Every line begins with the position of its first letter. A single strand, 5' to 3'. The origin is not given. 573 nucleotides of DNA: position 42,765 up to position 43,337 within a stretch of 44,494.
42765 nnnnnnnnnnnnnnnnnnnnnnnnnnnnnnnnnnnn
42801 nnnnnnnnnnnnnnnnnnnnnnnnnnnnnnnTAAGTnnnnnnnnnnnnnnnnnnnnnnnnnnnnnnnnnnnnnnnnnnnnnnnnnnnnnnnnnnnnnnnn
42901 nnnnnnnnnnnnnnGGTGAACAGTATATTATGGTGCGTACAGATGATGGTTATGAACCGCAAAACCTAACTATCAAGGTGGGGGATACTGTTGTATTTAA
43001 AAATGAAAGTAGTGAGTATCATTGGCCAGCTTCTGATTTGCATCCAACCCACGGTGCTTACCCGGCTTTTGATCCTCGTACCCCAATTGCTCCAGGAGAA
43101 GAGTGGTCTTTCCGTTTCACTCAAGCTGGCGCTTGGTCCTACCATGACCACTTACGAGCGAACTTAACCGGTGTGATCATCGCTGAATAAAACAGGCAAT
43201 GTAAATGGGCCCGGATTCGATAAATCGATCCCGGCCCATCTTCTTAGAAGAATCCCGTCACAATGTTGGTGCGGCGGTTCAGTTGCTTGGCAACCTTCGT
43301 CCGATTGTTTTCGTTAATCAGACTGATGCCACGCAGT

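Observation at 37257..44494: Four copies of a cupredoxin-like domain with a conserved all-histidine signature and no Cys/Met copper ligands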

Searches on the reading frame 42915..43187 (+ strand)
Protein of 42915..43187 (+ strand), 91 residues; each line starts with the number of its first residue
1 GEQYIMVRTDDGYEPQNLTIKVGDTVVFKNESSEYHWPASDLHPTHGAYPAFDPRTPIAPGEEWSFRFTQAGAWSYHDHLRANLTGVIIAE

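Call 39: search_solved_structures(query=A4, max_evalue=10, show_alignments=0)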
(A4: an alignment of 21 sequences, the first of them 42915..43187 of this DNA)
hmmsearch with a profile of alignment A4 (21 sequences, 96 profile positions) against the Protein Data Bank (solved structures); distinct sequences matched with E-value up to 10: 174 (the best 60 are shown).
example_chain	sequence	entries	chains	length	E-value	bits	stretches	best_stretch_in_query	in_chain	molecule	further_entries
1sfd_A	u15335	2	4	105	5.4e-08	36.1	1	6-91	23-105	Amicyanin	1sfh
1sf3_A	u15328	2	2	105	1.1e-07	35.1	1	6-91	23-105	Amicyanin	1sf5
4p5r_A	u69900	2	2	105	1.5e-07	34.7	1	6-91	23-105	Amicyanin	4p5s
2qdv_A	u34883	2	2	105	2.6e-07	34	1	6-91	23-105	Amicyanin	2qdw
1mda_A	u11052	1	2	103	2.9e-07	33.8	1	6-91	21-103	AMICYANIN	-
1aac_A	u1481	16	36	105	3.1e-07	33.7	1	6-91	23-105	AMICYANIN | PROTEIN (AMICYANIN)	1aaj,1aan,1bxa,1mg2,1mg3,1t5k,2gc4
3ie9_A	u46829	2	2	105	3.5e-07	33.5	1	6-91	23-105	Amicyanin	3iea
2idq_A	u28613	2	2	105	5.1e-07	33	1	6-91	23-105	Amicyanin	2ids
2idt_A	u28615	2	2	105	6.8e-07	32.6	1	6-91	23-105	Amicyanin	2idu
2gb2_A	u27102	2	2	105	6.8e-07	32.6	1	6-91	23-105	Amicyanin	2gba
3rym_A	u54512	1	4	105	8.6e-07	32.3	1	6-91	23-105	Amicyanin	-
3ply_A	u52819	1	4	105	1.3e-06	31.7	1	6-91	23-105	Amicyanin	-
9cck_A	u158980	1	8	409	2.9e-06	30.6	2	11-90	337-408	Copper-containing nitrite reductase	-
6hbe_A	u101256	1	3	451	1.5e-05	28.3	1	5-92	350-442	Copper-containing nitrite reductase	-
9kwv_A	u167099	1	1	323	0.00092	22.6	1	14-94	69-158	Copper-containing nitrite reductase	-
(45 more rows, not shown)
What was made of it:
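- On Cupredoxin superfamily (fold level): Profile versus amicyanin E=5e-8 (call 39).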

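Call 45: search_protein_representatives(alignment_id=A4)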
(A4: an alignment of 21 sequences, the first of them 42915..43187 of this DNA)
Query: 21 sequences, 96 profile positions. Proteins with E-value up to 0.001 (for the whole library): 7921; up to 1e-10: 4068; up to 1e-30: 246. The best 150 are listed.
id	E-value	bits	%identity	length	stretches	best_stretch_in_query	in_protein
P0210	4.0e-65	232.1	-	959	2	4-94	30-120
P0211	4.3e-61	219.2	-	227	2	4-92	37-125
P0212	4.6e-61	219.1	-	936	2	2-94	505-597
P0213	9.2e-46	170.1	-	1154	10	6-94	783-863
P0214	1.6e-44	166.1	-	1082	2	5-91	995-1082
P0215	1.1e-41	157.0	-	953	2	3-91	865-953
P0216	2.5e-40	152.7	-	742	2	2-82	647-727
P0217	3.8e-39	148.9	-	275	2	8-91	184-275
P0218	3.7e-38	145.7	-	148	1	3-95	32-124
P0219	5.7e-38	145.1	-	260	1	3-92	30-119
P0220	5.8e-38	145.0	-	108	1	4-91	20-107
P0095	7.3e-38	144.7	-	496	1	3-93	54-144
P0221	1.2e-37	144.0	-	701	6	3-93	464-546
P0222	1.3e-37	143.9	-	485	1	2-93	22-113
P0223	3.9e-37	142.4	-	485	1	2-93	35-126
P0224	4.3e-37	142.3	-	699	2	5-83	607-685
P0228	1.4e-36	140.6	-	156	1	3-94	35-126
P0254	8.6e-35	134.9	-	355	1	3-92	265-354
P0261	2.2e-34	133.6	-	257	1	3-95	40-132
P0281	9.1e-34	131.6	-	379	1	4-92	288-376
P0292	1.8e-33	130.7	-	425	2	5-82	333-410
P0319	6.5e-33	128.9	-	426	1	2-93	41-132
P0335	9.9e-33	128.3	-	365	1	3-92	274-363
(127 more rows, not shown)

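Call 48: search_protein_families(library=pfam, proteins=[P0254, P0281, P0335, P0216, P0215, P0213, P0219, P0261, P0224, P0319], max_evalue=0.001)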
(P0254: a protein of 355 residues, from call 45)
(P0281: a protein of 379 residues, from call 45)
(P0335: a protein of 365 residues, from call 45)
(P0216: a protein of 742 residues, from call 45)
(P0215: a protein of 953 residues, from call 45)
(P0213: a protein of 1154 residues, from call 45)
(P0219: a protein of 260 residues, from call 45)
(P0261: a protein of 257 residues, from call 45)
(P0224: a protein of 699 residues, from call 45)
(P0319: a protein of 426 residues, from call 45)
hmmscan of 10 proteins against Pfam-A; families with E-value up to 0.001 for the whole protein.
P0254 (355 aa): 1 family
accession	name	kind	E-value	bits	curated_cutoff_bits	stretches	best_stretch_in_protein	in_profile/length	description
PF13473.12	Cupredoxin_1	-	0.00045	20.6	27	0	267-350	24-102/104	Cupredoxin-like domain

P0281 (379 aa): 1 family
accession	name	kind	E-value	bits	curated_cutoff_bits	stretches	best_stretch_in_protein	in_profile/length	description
PF13473.12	Cupredoxin_1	-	0.00019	21.8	27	0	282-374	17-104/104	Cupredoxin-like domain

P0335 (365 aa): 2 families
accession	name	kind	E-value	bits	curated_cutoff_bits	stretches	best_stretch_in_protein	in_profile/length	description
PF13473.12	Cupredoxin_1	-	0.00018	21.9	27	0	269-359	17-102/104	Cupredoxin-like domain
PF16492.10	Cadherin_C_2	-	0.00021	22.4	31.5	0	158-204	6-50/85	Cadherin cytoplasmic C-terminal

P0216 (742 aa): 3 families
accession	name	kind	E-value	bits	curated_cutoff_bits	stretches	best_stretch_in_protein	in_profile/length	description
PF00041.27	fn3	-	2.5e-05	24.8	25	1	258-341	3-83/84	Fibronectin type III domain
PF13473.12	Cupredoxin_1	-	0.00057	20.3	27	0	469-554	21-100/104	Cupredoxin-like domain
PF00127.26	Copper-bind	-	0.00084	20.2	21.2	0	658-680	14-36/99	Copper binding proteins, plastocyanin/azurin family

P0215 (953 aa): 7 families
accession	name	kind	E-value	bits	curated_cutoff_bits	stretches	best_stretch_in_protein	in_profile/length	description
PF00041.27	fn3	-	1.1e-27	96.5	25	3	133-220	4-68/84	Fibronectin type III domain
PF16656.11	Pur_ac_phosph_N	-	7e-15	55.8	30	1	139-229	10-84/93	Purple acid Phosphatase, N-terminal domain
PF10179.15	NDNF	-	8.6e-08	32.7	27.3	0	198-229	86-117/127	Neuron-derived neurotrophic factor, first Fn(III) domain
PF25788.1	Ig_Rha78A_N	-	1.1e-07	32.5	27.4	0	610-706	13-101/105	Rha78A-like, N-terminal immunoglobulin domain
PF00127.26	Copper-bind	-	4e-07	30.8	21.2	0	874-938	13-82/99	Copper binding proteins, plastocyanin/azurin family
PF01471.23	PG_binding_1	-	2.1e-05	25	23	1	736-781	4-43/57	Putative peptidoglycan binding domain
PF13473.12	Cupredoxin_1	-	0.00011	22.6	27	0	8-60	3-56/104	Cupredoxin-like domain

P0213 (1154 aa): 3 families
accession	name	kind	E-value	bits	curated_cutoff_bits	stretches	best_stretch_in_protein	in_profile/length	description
PF13473.12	Cupredoxin_1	-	8.8e-81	267.1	27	8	783-859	25-104/104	Cupredoxin-like domain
PF00127.26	Copper-bind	-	1.3e-61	205.6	21.2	7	989-1060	12-98/99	Copper binding proteins, plastocyanin/azurin family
PF13620.12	CarboxypepD_reg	-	1.1e-05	26.1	32.3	0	488-524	15-53/82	Carboxypeptidase regulatory-like domain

P0219 (260 aa): 1 family
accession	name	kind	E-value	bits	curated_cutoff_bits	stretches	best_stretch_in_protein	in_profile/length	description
PF13473.12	Cupredoxin_1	-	2e-05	25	27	1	9-117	7-104/104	Cupredoxin-like domain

P0261 (257 aa): 1 family
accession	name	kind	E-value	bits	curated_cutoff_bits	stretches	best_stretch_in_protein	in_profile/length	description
PF13473.12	Cupredoxin_1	-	2.6e-05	24.6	27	1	21-127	3-104/104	Cupredoxin-like domain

P0224 (699 aa): 0 families

P0319 (426 aa): 1 family
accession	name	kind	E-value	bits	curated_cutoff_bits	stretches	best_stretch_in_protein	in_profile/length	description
PF13473.12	Cupredoxin_1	-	1.3e-05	25.6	27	1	32-129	16-104/104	Cupredoxin-like domain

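Call 62: list_cluster_members(proteins=[P0218, P0220, P0228, P0211, P0254, P0281, P0217, P0292, P0216, P0215])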
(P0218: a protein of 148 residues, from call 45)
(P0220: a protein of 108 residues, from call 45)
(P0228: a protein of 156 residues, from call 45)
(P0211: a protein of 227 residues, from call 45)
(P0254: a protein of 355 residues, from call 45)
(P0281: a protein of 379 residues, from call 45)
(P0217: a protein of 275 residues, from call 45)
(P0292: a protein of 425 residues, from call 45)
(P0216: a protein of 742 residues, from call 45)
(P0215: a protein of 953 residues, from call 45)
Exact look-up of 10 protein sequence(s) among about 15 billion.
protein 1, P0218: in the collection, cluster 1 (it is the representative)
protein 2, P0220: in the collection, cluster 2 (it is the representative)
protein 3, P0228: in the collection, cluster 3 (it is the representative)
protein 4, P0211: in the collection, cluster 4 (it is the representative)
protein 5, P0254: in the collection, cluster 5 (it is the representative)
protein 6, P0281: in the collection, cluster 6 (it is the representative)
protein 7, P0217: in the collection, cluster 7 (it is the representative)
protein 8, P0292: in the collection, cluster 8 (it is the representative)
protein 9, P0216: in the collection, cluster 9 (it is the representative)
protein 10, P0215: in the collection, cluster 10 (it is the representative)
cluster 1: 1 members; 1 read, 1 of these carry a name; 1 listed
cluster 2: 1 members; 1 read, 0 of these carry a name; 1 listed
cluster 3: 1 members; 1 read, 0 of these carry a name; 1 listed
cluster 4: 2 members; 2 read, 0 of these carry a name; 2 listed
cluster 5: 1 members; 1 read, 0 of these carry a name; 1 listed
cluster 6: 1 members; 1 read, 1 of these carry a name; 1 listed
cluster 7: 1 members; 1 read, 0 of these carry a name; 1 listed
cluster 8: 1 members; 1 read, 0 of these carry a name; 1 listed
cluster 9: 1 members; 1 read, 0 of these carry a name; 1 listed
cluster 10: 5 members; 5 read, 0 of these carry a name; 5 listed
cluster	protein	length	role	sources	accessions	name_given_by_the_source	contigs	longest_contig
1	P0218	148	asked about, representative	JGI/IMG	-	plastocyanin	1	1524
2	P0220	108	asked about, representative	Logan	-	-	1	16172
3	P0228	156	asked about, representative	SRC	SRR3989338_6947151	-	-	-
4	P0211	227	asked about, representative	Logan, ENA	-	-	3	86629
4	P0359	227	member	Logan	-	-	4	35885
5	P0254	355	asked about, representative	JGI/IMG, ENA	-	-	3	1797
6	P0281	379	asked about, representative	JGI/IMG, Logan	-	plastocyanin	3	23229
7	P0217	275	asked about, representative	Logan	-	-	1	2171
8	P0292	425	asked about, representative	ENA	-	-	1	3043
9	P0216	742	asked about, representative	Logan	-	-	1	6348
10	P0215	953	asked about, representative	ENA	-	-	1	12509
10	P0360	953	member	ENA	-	-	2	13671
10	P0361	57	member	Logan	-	-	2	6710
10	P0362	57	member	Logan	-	-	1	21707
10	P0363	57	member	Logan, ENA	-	-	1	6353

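Call 63: find_related_loci(query=A4, collection=genome_contigs, flank=6000)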
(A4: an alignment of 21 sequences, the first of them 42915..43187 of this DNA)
Query A4 (91 aa) in genome_contigs; peptide patterns used: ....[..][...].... (x = any residue, [..] = any of these).
256 stretches matched a pattern; 250 encode a relative of the query (tblastn E <= 1e-3); the best 80 are kept; 78 distinct loci.
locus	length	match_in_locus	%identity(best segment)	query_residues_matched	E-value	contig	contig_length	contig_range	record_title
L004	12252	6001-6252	65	5-88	1e-37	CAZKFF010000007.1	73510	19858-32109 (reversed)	MAG TPA_asm: uncultured Candidatus Saccharibacteria bacterium isolate SRP263527_co2_181 genome assembly, contig: NODE_21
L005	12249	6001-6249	63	6-88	9e-37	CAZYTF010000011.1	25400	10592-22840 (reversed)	MAG TPA_asm: uncultured Candidatus Saccharibacteria bacterium isolate binchicken_co47_12 genome assembly, contig: NODE_1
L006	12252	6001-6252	61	5-88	2e-35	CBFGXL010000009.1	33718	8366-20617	MAG TPA_asm: uncultured bacterium isolate SRR32277370_binner13_Refined_17 genome assembly, contig: ERZ27321089.84, whole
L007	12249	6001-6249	59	6-88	3e-35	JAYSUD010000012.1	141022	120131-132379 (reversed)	MAG: bacterium isolate GFS_12610 GFS_12610_11, whole genome shotgun sequence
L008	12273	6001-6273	54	1-91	6e-35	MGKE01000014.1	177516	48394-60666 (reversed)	MAG: Candidatus Yanofskybacteria bacterium RIFCSPLOWO2_01_FULL_39_28 rifcsplowo2_01_scaffold_72, whole genome shotgun se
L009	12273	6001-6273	56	1-91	5e-33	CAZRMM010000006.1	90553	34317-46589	MAG TPA_asm: uncultured Candidatus Peribacteria bacterium isolate binchicken_co105_226 genome assembly, contig: NODE_252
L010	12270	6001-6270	52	2-91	6e-32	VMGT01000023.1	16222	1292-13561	MAG: Parcubacteria group bacterium Greene1014_15 Greene101415_scaffold_1826, whole genome shotgun sequence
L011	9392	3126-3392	53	1-89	7e-32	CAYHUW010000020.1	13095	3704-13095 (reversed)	MAG TPA_asm: uncultured Candidatus Saccharibacteria bacterium isolate ERP119705_co17_1001 genome assembly, contig: NODE_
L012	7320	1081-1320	60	12-91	1e-31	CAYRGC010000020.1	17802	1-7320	MAG TPA_asm: uncultured Candidatus Peribacteria bacterium isolate SRP278252_co2_153 genome assembly, contig: NODE_6539_l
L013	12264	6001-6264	55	2-89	6e-31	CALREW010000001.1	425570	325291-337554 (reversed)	MAG: Candidatus Nomurabacteria bacterium isolate Ike-100m-41 genome assembly, contig: Ike-100-c2, whole genome shotgun s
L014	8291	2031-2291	52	5-91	4e-31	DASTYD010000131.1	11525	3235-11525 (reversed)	MAG TPA_asm: Gaiellaceae bacterium isolate SMAG_U2432 k141_274303, whole genome shotgun sequence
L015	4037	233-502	52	2-91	7e-31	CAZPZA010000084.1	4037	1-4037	MAG TPA_asm: uncultured Gammaproteobacteria bacterium isolate binchicken_co21_463 genome assembly, contig: NODE_34397_le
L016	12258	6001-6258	55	6-91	1e-30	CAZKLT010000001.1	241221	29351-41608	MAG TPA_asm: uncultured Gammaproteobacteria bacterium isolate SRP237561_co1_402 genome assembly, contig: NODE_42_length_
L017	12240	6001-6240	58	9-88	8e-31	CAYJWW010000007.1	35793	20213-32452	MAG TPA_asm: uncultured Candidatus Saccharibacteria bacterium isolate ERP125453_co1_514 genome assembly, contig: NODE_93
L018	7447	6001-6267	53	1-89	4e-30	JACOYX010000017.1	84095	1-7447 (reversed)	MAG: Candidatus Sungiibacteriota bacterium isolate NC_groundwater_190_Ag_S-0.1um_45_12 S4_GD2017_2_S1_scaffold_706, whol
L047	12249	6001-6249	53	9-91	4e-28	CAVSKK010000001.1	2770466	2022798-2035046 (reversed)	MAG: uncultured Actinomycetes bacterium isolate MFD09212.bin.1.147 genome assembly, contig: contig_10645, whole genome s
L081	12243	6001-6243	54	11-91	6e-27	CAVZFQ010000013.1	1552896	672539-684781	MAG: uncultured Actinomycetes bacterium isolate MFD05567.bin.1.192 genome assembly, contig: contig_2769, whole genome sh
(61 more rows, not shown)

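Call 66: search_protein_families(library=pfam, proteins=[L047:255-1751:+, L047:1815-3482:+, L047:3531-4538:-, L047:4646-5890:+, L047:5900-6325:+, L047:6325-8163:+, L047:8163-9968:+, L047:9971-11395:-], max_evalue=0.0001)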
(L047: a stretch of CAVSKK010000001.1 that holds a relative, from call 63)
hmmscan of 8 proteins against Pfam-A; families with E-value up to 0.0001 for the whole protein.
L047:255-1751:+ (499 aa): 1 family
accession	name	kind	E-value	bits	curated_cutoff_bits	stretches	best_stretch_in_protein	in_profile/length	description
PF01458.23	SUFBD_core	-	2.6e-81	272.9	27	1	244-471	8-232/232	SUF system FeS cluster assembly, SufBD core domain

L047:1815-3482:+ (556 aa): 6 families
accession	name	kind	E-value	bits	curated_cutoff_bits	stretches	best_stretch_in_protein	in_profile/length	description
PF07676.18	PD40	-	8.4e-32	108.9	20.9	1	230-254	6-30/38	WD40-like Beta Propeller Repeat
PF00930.27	DPPIV_N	-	2e-09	37.1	22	0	189-252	44-120/354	Dipeptidyl peptidase IV (DPP IV) N-terminal region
PF25460.1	Beta-prop_Aladin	-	5.9e-06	26.1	171.1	0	59-157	117-213/340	Aladin seven-bladed propeller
PF25174.1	Beta-prop_THOC3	-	1.1e-05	25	305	0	59-251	9-190/272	THOC3 beta-propeller domain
PF08450.18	SGL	-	1.6e-05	25.1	26.3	0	207-261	109-162/246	SMP-30/Gluconolactonase/LRE-like region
PF10647.15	Gmad1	-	2.8e-05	24.5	20.5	0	61-108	31-76/251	Lipoprotein LpqB beta-propeller domain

L047:3531-4538:- (336 aa): 0 families

L047:4646-5890:+ (415 aa): 0 families

L047:5900-6325:+ (142 aa): 0 families

L047:6325-8163:+ (613 aa): 1 family
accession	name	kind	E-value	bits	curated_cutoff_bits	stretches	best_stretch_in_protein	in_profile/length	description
PF02366.24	PMT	-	1.8e-07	31.4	22.7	1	151-274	75-203/245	Dolichyl-phosphate-mannose-protein mannosyltransferase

L047:8163-9968:+ (602 aa): 2 families
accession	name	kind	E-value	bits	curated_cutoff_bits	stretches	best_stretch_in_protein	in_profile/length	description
PF13231.12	PMT_2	-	1.6e-07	32.1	26.1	1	146-282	12-146/160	Dolichyl-phosphate-mannose-protein mannosyltransferase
PF02366.24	PMT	-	5.5e-06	26.6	22.7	1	148-266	75-200/245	Dolichyl-phosphate-mannose-protein mannosyltransferase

L047:9971-11395:- (475 aa): 2 families
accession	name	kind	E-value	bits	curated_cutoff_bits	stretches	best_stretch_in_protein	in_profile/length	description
PF13442.11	Cytochrome_CBB3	-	1.9e-08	34.9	27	1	49-118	5-68/68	Cytochrome C oxidase, cbb3-type, subunit III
PF00034.26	Cytochrom_C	-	7.8e-06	27.6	21.3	0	49-120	3-88/90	Cytochrome c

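Call 67: search_protein_families(library=pfam, proteins=[L081:1860-3428:+, L081:3424-4590:+, L081:4634-5884:+, L081:5140-6243:+, L081:6281-8035:+, L081:8058-9173:+, L081:9189-10571:-, L081:10959-11930:-], max_evalue=0.0001)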
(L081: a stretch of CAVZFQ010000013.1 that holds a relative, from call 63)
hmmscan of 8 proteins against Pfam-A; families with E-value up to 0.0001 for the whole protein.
L081:1860-3428:+ (523 aa): 3 families
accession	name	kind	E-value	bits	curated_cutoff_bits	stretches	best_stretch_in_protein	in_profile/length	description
PF00903.31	Glyoxalase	-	2.2e-12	47.9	20.6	1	410-513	2-119/121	Glyoxalase/Bleomycin resistance protein/Dioxygenase superfamily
PF13669.12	Glyoxalase_4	-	5.2e-06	27.1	27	0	417-497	7-100/109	Glyoxalase/Bleomycin resistance protein/Dioxygenase superfamily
PF18029.7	Glyoxalase_6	-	1.9e-05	25.7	23.6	1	417-513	6-103/106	Glyoxalase-like domain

L081:3424-4590:+ (389 aa): 2 families
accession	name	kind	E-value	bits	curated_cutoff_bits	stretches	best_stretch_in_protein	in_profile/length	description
PF01458.23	SUFBD_core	-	3.9e-77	259.3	27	1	133-361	7-232/232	SUF system FeS cluster assembly, SufBD core domain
PF19295.5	SufBD_N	-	4.6e-05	23.6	23.5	0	3-124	30-171/172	SufBD protein N-terminal region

L081:4634-5884:+ (417 aa): 0 families

L081:5140-6243:+ (368 aa): 1 family
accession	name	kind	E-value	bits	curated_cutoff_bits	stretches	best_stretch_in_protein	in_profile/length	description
PF13473.12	Cupredoxin_1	-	1.3e-06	28.8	27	1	281-367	23-104/104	Cupredoxin-like domain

L081:6281-8035:+ (585 aa): 1 family
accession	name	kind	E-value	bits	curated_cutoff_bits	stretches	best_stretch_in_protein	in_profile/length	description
PF13231.12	PMT_2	-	3.5e-05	24.5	26.1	1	129-260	15-147/160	Dolichyl-phosphate-mannose-protein mannosyltransferase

L081:8058-9173:+ (372 aa): 3 families
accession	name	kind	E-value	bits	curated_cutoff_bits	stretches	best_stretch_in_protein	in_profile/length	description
PF07676.18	PD40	-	3.2e-20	72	20.9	0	188-205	8-26/38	WD40-like Beta Propeller Repeat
PF00930.27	DPPIV_N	-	1.7e-06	27.4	22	0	54-102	34-81/354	Dipeptidyl peptidase IV (DPP IV) N-terminal region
PF03793.24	PASTA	-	9.3e-06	26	23.2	1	312-370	3-63/64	PASTA domain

L081:9189-10571:- (461 aa): 2 families
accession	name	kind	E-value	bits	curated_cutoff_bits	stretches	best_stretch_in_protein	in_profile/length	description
PF13442.11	Cytochrome_CBB3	-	1e-13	51.8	27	1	36-107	3-68/68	Cytochrome C oxidase, cbb3-type, subunit III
PF00034.26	Cytochrom_C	-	5.7e-08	34.4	21.3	1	39-109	4-88/90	Cytochrome c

L081:10959-11930:- (324 aa): 0 families
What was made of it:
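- PMT-like glycosyltransferases lie next to the Actinomycete versions (calls 66, 67).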

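Call 88: search_protein_families(library=ncbifam, proteins=[L047:4646-5890:+, L047:5899-6249:+, L081:4634-5884:+, P0254, P0211], max_evalue=0.01)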
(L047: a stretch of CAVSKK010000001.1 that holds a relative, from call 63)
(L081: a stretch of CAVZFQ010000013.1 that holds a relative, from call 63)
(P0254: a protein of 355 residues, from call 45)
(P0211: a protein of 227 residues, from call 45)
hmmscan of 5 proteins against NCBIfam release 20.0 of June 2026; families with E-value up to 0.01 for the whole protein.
L047:4646-5890:+ (415 aa): 1 family
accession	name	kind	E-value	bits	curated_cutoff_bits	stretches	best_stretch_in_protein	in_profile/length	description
NF038083.1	CU044_5270_fam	subfamily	0.0041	17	100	1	9-50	24-69/284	CU044_5270 family protein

L047:5899-6249:+ (117 aa): 2 families
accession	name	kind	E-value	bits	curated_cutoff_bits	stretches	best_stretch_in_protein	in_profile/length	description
TIGR02656.1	cyanin_plasto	equivalog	0.00017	21.9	87.85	1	38-104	13-84/99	plastocyanin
TIGR02657.1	amicyanin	equivalog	0.00021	21.6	110.2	1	37-116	6-82/83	amicyanin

L081:4634-5884:+ (417 aa): 0 families

P0254 (355 aa): 1 family
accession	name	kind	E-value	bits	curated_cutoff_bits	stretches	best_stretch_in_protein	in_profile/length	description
TIGR02656.1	cyanin_plasto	equivalog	0.0005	20.4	87.85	1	274-339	13-83/99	plastocyanin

P0211 (227 aa): 0 families
